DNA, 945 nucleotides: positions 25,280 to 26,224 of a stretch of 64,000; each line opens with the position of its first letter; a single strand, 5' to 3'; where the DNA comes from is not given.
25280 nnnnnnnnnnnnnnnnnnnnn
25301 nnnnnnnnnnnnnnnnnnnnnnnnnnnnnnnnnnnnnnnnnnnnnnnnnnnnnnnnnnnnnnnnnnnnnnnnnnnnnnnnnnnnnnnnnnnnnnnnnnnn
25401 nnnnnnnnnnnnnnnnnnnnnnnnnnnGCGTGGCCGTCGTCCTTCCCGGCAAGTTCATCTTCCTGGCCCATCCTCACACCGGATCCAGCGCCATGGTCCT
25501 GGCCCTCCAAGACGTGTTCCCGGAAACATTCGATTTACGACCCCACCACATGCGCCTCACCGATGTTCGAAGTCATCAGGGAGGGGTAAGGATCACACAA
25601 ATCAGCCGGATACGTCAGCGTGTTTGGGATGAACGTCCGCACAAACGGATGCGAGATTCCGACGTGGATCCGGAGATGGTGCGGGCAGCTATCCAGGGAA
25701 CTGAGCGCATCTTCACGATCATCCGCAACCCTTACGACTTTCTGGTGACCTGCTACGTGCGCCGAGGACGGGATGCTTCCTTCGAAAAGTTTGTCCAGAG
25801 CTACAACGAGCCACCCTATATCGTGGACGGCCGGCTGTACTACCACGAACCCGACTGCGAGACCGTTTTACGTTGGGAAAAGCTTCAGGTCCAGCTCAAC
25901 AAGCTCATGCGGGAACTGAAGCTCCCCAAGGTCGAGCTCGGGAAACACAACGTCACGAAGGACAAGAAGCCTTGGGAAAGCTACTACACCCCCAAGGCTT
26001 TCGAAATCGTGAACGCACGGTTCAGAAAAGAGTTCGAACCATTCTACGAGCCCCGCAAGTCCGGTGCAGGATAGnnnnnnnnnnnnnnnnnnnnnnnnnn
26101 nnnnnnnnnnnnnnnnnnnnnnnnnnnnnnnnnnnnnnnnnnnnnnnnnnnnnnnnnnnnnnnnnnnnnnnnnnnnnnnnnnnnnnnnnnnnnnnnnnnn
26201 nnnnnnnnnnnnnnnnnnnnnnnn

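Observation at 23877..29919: Phage-borne RNA end-healing cluster: RtcB and Tpt1/KptA with ClpS, DUF488, RNase HII and a sulfotransferase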

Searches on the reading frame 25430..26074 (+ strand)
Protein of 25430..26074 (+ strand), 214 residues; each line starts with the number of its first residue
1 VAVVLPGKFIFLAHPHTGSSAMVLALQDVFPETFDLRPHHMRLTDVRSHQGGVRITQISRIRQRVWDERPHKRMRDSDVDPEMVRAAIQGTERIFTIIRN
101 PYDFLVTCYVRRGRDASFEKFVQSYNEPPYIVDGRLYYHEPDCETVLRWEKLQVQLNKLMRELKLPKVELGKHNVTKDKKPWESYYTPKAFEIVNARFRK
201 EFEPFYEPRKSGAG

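Call 3: search_protein_families(library=pfam, proteins=[window:25430-26074:+], max_evalue=0.01)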
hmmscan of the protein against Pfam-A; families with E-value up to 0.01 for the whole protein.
window:25430-26074:+ (214 aa): 0 families

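Call 4: search_protein_families(library=phrogs, proteins=[window:25430-26074:+], max_evalue=0.001)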
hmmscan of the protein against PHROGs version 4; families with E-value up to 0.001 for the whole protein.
window:25430-26074:+ (214 aa): 1 family
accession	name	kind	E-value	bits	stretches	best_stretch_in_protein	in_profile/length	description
phrog_3347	-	moron, auxiliary metabolic gene and host takeover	9.5e-06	26.7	0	143-207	152-215/219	Galactose-3-O-sulfotransferase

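Call 16: search_protein_families(library=ncbifam, proteins=[window:25430-26074:+], max_evalue=0.01)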
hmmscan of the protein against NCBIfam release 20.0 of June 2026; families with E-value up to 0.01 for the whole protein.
window:25430-26074:+ (214 aa): 0 families

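Call 45: search_solved_structures(query=window:25430-26074:+, max_evalue=5, show_alignments=1)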
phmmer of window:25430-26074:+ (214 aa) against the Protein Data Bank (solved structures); distinct sequences matched with E-value up to 5: 3.
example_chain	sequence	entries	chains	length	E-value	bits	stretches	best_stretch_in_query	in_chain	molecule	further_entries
3iey_B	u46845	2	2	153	0.72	12.4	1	159-206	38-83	NEQ261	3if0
5klp_A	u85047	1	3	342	1.1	11.8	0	15-55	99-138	Orf34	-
5klq_C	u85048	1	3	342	1.2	11.7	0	15-55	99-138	Orf34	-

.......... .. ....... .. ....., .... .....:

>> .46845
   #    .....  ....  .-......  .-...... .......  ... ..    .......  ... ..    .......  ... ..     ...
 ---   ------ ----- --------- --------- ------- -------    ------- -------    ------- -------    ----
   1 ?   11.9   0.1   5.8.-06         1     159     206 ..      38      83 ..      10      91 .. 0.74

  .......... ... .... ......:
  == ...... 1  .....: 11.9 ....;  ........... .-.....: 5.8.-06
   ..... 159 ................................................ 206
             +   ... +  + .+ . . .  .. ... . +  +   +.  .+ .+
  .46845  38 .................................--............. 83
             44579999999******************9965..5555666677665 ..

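Call 53: find_homologous_proteins(query=window:25430-26074:+, max_evalue=0.001)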
Query window:25430-26074:+ (214 aa): 48 proteins with E <= 0.001 among 106 candidates.
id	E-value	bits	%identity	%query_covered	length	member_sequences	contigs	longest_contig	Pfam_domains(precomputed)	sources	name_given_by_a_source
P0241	1.5e-143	494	100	100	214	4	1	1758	-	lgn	-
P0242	1.4e-118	412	82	100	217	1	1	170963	-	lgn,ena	-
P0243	3.9e-108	378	85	90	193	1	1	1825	-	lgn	-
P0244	2.1e-90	320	65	100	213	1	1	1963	-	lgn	-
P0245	9.3e-90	318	63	98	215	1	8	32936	-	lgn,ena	-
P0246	3.8e-88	312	65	99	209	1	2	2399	-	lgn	-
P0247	5.9e-88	312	64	97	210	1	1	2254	-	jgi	jgi:hypothetical protein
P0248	1.1e-87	311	65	98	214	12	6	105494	-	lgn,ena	-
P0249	7.1e-87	308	64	99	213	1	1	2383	-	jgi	jgi:hypothetical protein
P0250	1.7e-86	307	62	100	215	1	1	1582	-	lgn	-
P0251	4.6e-86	306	65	98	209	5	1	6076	-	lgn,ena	-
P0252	6.7e-86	305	63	98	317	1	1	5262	-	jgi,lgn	jgi:hypothetical protein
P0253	4.6e-85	302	64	98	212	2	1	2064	-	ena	-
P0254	2.6e-84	300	65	99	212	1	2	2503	-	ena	-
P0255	5.7e-84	299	63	98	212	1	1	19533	-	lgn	-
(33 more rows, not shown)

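Call 60: predict_structure(alignment_id=A1)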
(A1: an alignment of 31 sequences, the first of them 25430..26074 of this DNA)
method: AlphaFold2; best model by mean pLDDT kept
length: 214 residues; sequences in the alignment: 31
mean_pLDDT: 82.2   pTM: 0.80
mean pLDDT of the five models: 82.2, 80.4, 79.7, 79.0, 73.7
residues with pLDDT >= 90: 98; 70-90: 71; 50-70: 29; < 50: 16
segments of 3 or more residues with pLDDT < 50: 60-68, 74-77
pLDDT, mean of each block of 10 residues (from residue 1): 91 74 88 78 78 54 46 54 85 93 92 90 90 88 93 95 95 74 92 95 91 57
secondary structure, 60 per line:
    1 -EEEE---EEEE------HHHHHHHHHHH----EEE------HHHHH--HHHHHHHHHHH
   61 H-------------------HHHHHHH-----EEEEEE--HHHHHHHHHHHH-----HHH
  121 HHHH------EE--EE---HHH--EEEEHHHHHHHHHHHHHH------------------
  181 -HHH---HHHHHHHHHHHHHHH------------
elements in order: E2-5 E9-12 H19-29 E34-36 H43-47 H50-61 H81-87 E93-98 H101-112 H118-124 E145-148 H149-162 H188-202

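Call 66: fold_search(model_id=the predicted structure, library=pdb)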
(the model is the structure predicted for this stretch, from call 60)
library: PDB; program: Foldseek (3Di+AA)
matches with E <= 10: 474; with E <= 0.001: 1
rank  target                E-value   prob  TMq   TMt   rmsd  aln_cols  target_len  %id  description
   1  5wrj_C                5.6e-04  1.00  0.44  0.36   9.3       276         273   13  Crystal structure of human tyrosylprotein sulfotransferase-1 complexed with PAP and gastrin peptide (released 2017-09-06)
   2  5wri_A                1.2e-03  0.99  0.45  0.37   9.2       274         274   12  Crystal structure of human tyrosylprotein sulfotransferase-1 complexed with PAP and C4 peptide (released 2017-09-13)
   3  3ap3_C                3.2e-03  0.98  0.47  0.37   9.0       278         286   10  Crystal structure of human tyrosylprotein sulfotransferase-2 complexed with PAP (released 2011-10-26)
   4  5wrj_A                4.9e-03  0.97  0.46  0.37   8.9       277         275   14  Crystal structure of human tyrosylprotein sulfotransferase-1 complexed with PAP and gastrin peptide (released 2017-09-06)
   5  3ap3_A                4.9e-03  0.97  0.47  0.38   8.6       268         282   12  Crystal structure of human tyrosylprotein sulfotransferase-2 complexed with PAP (released 2011-10-26)
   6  3ap3_D                5.9e-03  0.98  0.48  0.37   8.9       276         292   12  Crystal structure of human tyrosylprotein sulfotransferase-2 complexed with PAP (released 2011-10-26)
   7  9wwe                  8.6e-03  0.96  0.46  0.35   9.1       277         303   12  Crystal structure of human tyrosylprotein sulfotransferase 2 (TPST2) in cation-bound state (released 2025-12-31)
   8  2qp4                  1.0e-02  0.94  0.45  0.36   9.9       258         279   14  Identification and Characterization of Two Amino Acids Critical for the Substrate Inhibition of SULT2A1 (released 2008-07-29)
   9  2zyt                  1.3e-02  0.91  0.43  0.34  11.4       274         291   11  Crystal structure of mouse cytosolic sulfotransferase mSULT1D1 complex with PAPS (released 2009-04-21)
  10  1zd1_A                1.4e-02  0.54  0.30  0.27  14.8       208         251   15  Human Sulfortransferase SULT4A1 (released 2005-04-26)
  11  4jvn_A                1.6e-02  0.72  0.35  0.28  15.0       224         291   11  Crystal structure of human estrogen sulfotransferase (SULT1E1) in complex with inactive cofactor PAP and metabolite of (released 2013-09-04)
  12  1q44                  1.7e-02  0.80  0.41  0.33  13.7       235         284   15  Crystal Structure of an Arabidopsis Thaliana Putative Steroid Sulfotransferase (released 2003-11-25)
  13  1zd1_B                1.7e-02  0.57  0.31  0.28  14.8       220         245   13  Human Sulfortransferase SULT4A1 (released 2005-04-26)
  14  3ap2_B                1.8e-02  0.85  0.45  0.35   9.7       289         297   11  Crystal structure of human tyrosylprotein sulfotransferase-2 complexed with PAP,C4 peptide, and phosphate ion (released 2011-10-26)
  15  3ap3_B                2.2e-02  0.87  0.45  0.36   9.3       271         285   12  Crystal structure of human tyrosylprotein sulfotransferase-2 complexed with PAP (released 2011-10-26)
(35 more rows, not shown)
